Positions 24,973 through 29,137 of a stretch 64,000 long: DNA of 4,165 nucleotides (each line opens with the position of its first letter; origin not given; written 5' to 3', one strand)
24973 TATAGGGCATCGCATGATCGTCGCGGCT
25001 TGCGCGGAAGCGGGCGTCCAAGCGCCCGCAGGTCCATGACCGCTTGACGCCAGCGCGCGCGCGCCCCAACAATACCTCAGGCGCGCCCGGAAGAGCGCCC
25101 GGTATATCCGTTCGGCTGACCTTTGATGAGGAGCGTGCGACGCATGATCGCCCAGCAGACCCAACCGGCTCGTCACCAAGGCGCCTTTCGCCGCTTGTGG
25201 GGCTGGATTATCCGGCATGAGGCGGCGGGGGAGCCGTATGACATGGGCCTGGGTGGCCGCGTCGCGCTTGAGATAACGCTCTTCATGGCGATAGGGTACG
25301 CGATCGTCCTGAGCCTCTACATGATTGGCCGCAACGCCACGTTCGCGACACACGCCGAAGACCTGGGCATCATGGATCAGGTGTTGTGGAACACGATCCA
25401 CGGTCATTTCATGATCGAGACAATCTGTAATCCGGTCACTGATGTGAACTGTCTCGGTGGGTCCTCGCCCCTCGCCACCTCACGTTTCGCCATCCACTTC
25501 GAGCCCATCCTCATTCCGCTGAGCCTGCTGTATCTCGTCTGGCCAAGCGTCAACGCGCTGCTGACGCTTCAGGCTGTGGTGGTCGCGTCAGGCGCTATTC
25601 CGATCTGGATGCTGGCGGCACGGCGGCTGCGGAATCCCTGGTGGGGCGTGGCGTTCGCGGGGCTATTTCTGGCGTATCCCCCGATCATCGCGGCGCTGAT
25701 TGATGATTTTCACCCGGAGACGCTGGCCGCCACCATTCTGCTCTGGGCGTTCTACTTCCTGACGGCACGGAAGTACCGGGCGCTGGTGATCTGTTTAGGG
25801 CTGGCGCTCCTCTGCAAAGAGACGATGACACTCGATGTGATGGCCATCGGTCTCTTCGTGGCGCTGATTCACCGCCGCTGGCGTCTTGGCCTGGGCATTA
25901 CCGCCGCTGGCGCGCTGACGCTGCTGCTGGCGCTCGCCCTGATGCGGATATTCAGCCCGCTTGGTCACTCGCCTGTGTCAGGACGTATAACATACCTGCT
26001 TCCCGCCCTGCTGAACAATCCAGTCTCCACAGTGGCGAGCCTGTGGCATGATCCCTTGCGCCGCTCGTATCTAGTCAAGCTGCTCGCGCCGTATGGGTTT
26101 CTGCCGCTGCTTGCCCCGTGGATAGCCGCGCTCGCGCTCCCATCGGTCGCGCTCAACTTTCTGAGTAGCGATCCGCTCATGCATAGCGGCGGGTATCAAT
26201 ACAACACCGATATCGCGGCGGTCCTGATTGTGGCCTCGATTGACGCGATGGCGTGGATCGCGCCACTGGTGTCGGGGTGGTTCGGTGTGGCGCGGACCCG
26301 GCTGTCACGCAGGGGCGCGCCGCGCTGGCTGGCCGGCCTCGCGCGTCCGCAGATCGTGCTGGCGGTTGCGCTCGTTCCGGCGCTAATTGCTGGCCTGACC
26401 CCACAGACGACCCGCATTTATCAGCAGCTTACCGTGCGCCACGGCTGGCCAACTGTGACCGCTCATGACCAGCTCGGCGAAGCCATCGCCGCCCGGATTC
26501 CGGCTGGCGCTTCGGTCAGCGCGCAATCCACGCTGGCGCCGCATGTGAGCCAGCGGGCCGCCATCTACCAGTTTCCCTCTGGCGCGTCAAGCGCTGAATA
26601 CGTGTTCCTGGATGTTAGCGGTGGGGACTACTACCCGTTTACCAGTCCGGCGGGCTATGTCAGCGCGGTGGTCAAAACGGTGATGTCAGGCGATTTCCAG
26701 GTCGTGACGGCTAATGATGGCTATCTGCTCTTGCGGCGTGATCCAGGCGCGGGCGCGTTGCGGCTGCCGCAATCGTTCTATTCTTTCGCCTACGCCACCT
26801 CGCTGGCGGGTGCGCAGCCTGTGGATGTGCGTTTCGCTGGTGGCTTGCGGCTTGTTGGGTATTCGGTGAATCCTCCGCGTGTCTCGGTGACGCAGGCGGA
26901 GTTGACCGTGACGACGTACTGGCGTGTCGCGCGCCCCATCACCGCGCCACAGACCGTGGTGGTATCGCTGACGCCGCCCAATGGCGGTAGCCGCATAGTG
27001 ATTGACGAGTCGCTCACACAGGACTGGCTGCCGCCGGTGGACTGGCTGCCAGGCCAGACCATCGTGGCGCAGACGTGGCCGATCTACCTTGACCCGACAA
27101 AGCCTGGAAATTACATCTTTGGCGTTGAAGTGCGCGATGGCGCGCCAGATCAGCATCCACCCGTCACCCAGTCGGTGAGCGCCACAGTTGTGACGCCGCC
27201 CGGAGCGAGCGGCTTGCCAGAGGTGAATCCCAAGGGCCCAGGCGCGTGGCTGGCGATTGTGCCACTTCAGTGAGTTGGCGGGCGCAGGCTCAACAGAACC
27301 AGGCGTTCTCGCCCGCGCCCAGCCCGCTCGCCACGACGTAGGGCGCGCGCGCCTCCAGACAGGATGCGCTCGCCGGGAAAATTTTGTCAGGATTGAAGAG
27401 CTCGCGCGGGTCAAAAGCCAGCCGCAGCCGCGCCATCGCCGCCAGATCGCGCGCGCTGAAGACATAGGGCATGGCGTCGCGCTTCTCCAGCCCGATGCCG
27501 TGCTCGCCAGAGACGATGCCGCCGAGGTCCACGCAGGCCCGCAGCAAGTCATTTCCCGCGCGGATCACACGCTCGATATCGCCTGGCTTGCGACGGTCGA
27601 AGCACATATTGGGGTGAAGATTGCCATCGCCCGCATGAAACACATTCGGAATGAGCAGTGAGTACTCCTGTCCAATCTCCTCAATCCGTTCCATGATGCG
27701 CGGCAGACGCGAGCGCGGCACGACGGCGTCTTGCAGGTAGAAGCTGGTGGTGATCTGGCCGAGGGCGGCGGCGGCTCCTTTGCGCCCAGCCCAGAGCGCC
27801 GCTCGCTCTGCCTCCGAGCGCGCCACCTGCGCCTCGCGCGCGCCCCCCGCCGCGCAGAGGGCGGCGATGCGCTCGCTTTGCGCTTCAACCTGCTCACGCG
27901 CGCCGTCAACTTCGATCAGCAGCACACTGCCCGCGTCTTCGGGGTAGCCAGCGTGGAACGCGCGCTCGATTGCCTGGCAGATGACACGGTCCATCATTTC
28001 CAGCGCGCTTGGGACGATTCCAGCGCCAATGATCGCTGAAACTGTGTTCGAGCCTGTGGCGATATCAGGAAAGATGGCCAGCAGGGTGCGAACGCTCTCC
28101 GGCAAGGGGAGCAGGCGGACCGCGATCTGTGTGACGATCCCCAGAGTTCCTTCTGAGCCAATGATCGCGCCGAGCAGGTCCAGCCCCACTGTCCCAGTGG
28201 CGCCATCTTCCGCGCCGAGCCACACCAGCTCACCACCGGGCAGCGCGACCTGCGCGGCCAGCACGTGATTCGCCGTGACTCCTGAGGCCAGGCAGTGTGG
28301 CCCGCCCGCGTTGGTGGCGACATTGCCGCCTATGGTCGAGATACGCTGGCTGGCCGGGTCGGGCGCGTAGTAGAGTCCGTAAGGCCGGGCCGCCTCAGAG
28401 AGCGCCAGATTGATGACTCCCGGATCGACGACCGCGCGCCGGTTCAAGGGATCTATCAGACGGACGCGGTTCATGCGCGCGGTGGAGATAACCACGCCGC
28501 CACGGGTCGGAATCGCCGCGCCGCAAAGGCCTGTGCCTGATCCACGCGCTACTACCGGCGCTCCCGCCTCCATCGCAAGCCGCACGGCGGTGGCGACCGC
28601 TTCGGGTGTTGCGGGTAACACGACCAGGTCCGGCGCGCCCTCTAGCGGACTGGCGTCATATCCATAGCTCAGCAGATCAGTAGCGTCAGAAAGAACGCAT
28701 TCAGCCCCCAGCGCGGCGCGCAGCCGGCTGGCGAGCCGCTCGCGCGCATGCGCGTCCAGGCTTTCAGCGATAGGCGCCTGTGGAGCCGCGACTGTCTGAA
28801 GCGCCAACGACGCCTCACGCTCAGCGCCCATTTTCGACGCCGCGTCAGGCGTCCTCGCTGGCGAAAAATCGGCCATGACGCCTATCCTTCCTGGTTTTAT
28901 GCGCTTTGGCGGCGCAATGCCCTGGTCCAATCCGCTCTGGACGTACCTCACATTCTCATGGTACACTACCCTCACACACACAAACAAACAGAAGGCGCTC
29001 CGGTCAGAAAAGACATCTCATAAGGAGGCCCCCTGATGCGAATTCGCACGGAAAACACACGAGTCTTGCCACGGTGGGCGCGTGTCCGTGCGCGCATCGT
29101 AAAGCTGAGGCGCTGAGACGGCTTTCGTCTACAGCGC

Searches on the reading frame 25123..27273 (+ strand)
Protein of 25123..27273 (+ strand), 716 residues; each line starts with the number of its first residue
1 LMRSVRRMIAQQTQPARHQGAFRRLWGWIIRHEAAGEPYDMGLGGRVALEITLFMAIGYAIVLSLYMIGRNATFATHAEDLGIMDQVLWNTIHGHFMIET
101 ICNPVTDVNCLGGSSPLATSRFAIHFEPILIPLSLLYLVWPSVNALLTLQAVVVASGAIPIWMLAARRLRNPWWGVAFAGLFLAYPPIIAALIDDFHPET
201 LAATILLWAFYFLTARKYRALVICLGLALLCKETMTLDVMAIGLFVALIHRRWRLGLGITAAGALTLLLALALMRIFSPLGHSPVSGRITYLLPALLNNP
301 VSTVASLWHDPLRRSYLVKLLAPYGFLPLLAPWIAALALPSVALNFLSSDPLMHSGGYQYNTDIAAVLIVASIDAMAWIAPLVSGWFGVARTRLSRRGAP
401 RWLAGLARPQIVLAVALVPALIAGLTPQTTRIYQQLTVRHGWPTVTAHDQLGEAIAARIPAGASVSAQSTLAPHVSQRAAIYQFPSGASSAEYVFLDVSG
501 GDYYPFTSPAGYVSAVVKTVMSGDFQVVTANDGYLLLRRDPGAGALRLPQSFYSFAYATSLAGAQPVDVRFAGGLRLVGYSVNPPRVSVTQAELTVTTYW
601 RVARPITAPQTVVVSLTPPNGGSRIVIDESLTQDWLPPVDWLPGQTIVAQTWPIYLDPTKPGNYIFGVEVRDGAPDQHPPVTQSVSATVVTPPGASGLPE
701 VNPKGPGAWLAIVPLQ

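Call 61: search_protein_families(library=pfam, proteins=[window:25123-27273:+], max_evalue=0.0001)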
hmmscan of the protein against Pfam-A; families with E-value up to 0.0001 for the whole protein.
window:25123-27273:+ (716 aa): 1 family
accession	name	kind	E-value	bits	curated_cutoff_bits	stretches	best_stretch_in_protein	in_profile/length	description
PF09852.15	DUF2079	-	2.5e-53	182.2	28.2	1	75-497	6-422/459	Predicted membrane protein (DUF2079)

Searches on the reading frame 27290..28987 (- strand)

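Call 61: search_protein_families(library=pfam, proteins=[window:27290-28987:-], max_evalue=0.0001)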
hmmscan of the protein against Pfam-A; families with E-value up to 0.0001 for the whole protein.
window:27290-28987:- (565 aa): 2 families
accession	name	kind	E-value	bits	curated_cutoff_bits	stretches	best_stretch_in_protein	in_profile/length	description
PF02913.24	FAD-oxidase_C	-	7.3e-65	219.5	21.2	1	295-536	1-248/248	FAD linked oxidases, C-terminal domain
PF01565.28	FAD_binding_4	-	6.5e-38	130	26.4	1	119-258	1-139/139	FAD binding domain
